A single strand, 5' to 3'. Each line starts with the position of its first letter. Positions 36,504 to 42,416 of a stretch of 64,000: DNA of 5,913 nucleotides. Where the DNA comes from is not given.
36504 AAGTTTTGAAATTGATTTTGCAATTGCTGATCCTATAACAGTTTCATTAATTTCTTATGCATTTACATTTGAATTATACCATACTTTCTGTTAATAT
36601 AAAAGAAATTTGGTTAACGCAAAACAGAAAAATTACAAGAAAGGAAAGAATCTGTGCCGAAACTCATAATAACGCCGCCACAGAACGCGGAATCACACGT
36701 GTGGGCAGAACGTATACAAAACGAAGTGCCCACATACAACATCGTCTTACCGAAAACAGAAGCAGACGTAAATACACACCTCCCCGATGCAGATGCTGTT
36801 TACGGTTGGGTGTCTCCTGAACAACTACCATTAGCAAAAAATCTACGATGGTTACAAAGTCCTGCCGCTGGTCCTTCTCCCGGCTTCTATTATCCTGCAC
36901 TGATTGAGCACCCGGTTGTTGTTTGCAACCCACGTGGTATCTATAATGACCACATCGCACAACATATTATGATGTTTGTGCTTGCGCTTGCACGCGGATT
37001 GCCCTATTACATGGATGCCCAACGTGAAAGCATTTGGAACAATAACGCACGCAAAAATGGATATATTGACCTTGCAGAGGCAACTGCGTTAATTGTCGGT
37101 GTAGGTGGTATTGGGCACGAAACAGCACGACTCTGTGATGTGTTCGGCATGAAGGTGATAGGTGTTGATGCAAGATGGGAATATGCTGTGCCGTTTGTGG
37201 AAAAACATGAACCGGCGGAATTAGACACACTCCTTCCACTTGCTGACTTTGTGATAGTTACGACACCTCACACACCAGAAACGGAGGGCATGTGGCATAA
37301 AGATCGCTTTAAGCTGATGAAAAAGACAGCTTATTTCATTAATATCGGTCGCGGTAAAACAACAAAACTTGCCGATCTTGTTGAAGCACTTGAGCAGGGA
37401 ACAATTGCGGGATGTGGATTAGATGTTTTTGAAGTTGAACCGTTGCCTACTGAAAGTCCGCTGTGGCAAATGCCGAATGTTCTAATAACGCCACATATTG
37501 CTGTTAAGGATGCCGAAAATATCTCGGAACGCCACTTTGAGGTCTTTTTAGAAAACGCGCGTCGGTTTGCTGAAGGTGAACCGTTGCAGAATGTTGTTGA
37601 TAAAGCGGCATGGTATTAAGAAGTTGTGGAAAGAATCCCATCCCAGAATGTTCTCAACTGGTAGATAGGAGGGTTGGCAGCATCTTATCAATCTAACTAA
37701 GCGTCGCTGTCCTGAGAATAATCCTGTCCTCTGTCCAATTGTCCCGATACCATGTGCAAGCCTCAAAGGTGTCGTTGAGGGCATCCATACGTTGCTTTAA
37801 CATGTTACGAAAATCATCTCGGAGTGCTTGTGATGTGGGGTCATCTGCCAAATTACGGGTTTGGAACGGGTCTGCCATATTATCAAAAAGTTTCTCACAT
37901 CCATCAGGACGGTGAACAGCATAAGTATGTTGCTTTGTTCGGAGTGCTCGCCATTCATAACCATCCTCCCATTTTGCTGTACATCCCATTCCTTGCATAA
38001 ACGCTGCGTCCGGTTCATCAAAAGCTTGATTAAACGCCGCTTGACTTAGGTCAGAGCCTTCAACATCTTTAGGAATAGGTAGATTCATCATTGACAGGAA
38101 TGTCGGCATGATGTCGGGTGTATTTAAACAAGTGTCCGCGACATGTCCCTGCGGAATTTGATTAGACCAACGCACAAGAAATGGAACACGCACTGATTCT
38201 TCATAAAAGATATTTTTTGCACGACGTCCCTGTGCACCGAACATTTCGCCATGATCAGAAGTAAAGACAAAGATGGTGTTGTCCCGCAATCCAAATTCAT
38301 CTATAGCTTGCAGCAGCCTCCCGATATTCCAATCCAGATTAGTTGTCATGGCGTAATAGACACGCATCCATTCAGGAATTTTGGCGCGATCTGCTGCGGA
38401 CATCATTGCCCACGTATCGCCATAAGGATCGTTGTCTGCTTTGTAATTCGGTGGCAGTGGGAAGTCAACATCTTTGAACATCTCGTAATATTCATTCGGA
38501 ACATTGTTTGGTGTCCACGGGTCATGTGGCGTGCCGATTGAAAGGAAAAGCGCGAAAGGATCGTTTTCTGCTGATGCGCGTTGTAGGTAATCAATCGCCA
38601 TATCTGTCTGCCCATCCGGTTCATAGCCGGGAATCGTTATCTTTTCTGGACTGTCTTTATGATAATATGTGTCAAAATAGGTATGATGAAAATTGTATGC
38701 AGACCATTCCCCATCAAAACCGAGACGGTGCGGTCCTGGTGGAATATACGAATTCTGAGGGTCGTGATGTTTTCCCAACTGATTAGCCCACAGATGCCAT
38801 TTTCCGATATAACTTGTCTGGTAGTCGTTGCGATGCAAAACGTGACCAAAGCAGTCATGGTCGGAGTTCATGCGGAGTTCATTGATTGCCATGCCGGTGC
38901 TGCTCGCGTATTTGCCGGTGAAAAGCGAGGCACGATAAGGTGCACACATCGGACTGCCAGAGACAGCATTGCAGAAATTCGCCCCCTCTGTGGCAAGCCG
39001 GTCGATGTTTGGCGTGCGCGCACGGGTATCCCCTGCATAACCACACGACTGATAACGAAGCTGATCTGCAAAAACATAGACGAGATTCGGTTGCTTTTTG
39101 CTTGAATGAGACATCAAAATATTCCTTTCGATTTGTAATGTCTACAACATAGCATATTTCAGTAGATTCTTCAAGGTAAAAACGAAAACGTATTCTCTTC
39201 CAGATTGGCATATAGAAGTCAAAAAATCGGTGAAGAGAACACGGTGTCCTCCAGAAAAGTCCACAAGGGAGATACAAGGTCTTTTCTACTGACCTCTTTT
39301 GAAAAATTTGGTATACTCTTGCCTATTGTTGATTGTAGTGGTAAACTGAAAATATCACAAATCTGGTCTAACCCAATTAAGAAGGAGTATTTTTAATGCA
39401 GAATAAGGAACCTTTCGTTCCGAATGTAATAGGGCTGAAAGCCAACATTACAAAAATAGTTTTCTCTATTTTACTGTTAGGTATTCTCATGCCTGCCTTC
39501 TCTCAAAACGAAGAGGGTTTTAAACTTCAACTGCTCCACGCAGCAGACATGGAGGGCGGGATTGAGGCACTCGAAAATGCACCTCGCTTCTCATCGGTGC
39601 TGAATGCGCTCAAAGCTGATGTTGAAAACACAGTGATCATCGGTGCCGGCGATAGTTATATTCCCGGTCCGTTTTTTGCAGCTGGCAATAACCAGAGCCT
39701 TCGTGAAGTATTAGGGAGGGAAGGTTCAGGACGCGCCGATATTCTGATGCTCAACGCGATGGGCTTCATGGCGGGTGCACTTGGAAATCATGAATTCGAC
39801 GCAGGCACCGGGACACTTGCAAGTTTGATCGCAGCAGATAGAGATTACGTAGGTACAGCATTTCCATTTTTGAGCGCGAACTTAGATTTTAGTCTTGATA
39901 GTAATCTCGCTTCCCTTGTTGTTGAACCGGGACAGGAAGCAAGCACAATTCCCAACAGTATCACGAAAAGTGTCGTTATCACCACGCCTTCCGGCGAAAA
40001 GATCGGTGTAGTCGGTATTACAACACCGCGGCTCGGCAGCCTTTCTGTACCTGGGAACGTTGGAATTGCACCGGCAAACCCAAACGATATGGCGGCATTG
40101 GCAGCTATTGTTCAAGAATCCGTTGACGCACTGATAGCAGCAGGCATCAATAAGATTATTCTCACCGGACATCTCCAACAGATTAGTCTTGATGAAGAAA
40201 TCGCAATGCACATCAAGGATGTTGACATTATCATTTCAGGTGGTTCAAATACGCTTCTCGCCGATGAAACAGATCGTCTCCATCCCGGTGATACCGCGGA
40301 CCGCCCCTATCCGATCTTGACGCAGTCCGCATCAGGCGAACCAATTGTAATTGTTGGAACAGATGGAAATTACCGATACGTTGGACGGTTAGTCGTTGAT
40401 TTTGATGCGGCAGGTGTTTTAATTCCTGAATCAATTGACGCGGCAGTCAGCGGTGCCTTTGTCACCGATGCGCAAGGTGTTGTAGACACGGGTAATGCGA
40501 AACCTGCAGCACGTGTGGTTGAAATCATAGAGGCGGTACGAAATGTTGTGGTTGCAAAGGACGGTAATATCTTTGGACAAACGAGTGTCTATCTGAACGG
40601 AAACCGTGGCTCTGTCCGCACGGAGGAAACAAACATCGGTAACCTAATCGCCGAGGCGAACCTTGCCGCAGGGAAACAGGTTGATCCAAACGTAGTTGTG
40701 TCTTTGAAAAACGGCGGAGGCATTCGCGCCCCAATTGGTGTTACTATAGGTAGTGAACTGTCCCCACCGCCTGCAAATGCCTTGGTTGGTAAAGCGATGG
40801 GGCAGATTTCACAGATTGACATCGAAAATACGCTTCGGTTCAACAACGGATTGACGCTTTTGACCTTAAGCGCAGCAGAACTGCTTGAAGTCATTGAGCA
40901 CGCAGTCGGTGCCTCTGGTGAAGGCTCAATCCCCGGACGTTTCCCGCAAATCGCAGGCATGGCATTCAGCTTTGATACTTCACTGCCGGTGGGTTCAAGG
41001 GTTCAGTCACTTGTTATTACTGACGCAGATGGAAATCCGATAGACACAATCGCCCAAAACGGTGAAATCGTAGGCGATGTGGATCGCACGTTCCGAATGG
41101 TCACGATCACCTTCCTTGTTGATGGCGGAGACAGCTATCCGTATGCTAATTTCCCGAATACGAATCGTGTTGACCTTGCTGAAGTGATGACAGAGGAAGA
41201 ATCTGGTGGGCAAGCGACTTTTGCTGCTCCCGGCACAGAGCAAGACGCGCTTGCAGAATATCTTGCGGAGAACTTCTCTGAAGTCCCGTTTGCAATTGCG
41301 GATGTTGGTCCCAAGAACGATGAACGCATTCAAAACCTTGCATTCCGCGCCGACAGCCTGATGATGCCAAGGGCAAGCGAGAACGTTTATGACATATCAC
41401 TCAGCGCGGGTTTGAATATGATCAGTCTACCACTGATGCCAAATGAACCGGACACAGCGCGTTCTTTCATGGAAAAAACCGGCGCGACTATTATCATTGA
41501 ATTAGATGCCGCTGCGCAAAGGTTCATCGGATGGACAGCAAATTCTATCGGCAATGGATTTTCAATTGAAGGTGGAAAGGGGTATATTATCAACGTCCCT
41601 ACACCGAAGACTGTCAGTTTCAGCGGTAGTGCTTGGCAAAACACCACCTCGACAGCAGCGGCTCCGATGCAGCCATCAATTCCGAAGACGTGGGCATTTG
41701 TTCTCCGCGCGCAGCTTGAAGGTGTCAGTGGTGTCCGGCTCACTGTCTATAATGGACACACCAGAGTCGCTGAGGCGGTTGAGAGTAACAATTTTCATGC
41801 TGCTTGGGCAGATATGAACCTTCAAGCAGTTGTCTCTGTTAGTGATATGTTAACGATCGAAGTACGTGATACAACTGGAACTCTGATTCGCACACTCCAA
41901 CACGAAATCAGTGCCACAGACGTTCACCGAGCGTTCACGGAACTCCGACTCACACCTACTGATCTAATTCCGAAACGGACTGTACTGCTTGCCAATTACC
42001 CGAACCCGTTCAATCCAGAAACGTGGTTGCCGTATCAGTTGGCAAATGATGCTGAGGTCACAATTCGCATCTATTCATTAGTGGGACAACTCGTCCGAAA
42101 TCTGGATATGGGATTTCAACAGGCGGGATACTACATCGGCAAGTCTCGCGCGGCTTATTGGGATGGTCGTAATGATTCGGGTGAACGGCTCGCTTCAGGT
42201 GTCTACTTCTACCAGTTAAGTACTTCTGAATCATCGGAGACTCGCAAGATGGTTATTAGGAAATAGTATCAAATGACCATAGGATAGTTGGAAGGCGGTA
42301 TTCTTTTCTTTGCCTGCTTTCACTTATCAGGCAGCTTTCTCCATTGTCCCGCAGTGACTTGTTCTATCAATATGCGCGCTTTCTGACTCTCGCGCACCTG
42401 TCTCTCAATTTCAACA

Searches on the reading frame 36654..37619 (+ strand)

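Call 6: search_protein_families(library=pfam, proteins=[window:36654-37619:+])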
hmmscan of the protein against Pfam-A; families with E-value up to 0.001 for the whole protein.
window:36654-37619:+ (321 aa): 1 family
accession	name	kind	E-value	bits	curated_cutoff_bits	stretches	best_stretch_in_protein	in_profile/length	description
PF02826.25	2-Hacid_dh_C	-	2.2e-54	184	25.1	1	106-283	1-178/178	D-isomer specific 2-hydroxyacid dehydrogenase, NAD binding domain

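Call 20: search_protein_families(library=ncbifam, proteins=[window:36654-37619:+])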
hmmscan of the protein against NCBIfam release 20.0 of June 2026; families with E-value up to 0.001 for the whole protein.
window:36654-37619:+ (321 aa): 21 families
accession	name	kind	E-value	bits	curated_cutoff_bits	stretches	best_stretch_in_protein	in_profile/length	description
NF041369.1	Dhydh_Halo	equivalog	6e-58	196.5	400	1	41-315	36-304/305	D-2-hydroxyacid dehydrogenase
NF005069.0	PRK06487.1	equivalog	5.6e-37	127.5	448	1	85-314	90-319/320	2-hydroxyacid dehydrogenase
TIGR01327.1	PGDH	equivalog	1.4e-34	119.8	454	1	88-316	86-311/525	phosphoglycerate dehydrogenase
NF009714.1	PRK13243.1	equivalog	7.9e-34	117.5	455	1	88-317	91-324/332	glyoxylate reductase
NF011938.0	PRK15409.1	equivalog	8.4e-33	113.7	492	1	81-285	83-289/324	glyoxylate/hydroxypyruvate reductase GhrB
NF006263.0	PRK08410.1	equivalog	1.7e-29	103.2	389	1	87-308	86-309/311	D-2-hydroxyacid dehydrogenase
NF008759.0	PRK11790.1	equivalog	6.6e-29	100.8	404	1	102-287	114-299/410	phosphoglycerate dehydrogenase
NF005387.0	PRK06932.1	equivalog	5.8e-28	97.8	492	1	88-289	89-294/314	2-hydroxyacid dehydrogenase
NF005750.0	PRK07574.1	equivalog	8.6e-27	94.2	329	1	38-312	83-363/386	NAD-dependent formate dehydrogenase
NF005027.0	PRK06436.1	equivalog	4.2e-26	91.8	261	1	83-318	67-291/303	2-hydroxyacid dehydrogenase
NF012013.0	PRK15469.1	equivalog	1.9e-24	86.3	403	1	106-319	104-310/312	glyoxylate/hydroxypyruvate reductase GhrA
NF000492.1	vanH_gen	exception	1.7e-19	70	540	1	99-285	100-291/312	D-lactate dehydrogenase VanH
NF006374.0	PRK08605.1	subfamily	4.6e-16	58.8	356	1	127-263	134-267/332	D-lactate dehydrogenase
NF000371.1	vanH_Agroup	exception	3.3e-15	56.1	700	1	98-285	104-296/322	VanH-A/VanH-Pt family D-lactate dehydrogenase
NF000128.1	vanH-Sc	exception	7e-15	55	650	1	139-283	158-309/337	D-lactate dehydrogenase VanH-Sc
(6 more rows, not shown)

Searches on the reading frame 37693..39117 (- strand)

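Call 7: search_protein_families(library=pfam, proteins=[window:37693-39117:-])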
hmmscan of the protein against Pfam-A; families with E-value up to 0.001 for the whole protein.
window:37693-39117:- (474 aa): 4 families
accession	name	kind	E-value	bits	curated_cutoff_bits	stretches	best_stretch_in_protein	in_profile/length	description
PF00884.28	Sulfatase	-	1.4e-54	185.9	25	1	10-345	1-300/301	Sulfatase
PF16347.10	SGSH_C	-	2.7e-13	50.8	29.3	1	300-443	7-151/154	N-sulphoglucosamine sulphohydrolase, C-terminal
PF01663.27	Phosphodiest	-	1.6e-09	38.3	23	1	27-290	13-220/342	Type I phosphodiesterase / nucleotide pyrophosphatase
PF02995.22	DUF229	-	0.00051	19.3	25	1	254-308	306-359/496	Protein of unknown function (DUF229)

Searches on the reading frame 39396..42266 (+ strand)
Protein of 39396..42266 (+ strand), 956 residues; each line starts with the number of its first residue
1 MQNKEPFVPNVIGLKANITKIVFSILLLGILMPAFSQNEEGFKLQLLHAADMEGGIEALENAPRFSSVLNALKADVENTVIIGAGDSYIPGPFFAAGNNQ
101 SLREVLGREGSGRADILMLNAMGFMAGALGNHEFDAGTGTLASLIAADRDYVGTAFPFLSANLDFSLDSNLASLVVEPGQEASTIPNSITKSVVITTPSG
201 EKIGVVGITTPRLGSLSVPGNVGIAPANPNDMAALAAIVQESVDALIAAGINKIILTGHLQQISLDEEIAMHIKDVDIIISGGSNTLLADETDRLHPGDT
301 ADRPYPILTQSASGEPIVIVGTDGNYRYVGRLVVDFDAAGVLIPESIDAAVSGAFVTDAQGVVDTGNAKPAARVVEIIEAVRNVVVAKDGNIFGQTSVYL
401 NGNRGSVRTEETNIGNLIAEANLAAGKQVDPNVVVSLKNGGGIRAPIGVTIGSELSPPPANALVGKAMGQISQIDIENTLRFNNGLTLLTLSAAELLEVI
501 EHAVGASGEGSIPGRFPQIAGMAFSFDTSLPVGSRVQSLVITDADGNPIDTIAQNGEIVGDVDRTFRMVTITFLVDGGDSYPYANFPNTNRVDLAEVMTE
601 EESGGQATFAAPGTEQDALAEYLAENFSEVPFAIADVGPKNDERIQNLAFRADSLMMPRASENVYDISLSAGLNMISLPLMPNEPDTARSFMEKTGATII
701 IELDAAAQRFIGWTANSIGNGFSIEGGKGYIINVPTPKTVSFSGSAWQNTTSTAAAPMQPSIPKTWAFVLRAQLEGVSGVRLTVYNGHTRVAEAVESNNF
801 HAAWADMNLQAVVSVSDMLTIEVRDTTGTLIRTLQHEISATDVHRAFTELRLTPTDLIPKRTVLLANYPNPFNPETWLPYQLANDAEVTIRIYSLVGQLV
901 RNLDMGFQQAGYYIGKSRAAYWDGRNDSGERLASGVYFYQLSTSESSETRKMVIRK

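Call 7: search_protein_families(library=pfam, proteins=[window:39396-42266:+])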
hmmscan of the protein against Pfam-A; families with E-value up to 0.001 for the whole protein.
window:39396-42266:+ (956 aa): 4 families
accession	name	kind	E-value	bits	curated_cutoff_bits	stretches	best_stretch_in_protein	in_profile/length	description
PF02872.23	5_nucleotid_C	-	1.9e-19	70.8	23.6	1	394-583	3-155/158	5'-nucleotidase, C-terminal domain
PF13860.13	FlgD_ig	-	2.7e-12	46.9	27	1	881-944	17-76/79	FlgD Ig-like domain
PF18962.6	Por_Secre_tail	-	2.2e-06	28.3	27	1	868-954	2-75/75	Secretion system C-terminal sorting domain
PF13585.12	CHU_C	-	0.00039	20.9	27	1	885-950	26-80/86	CHU_C Type IX secretion signal domain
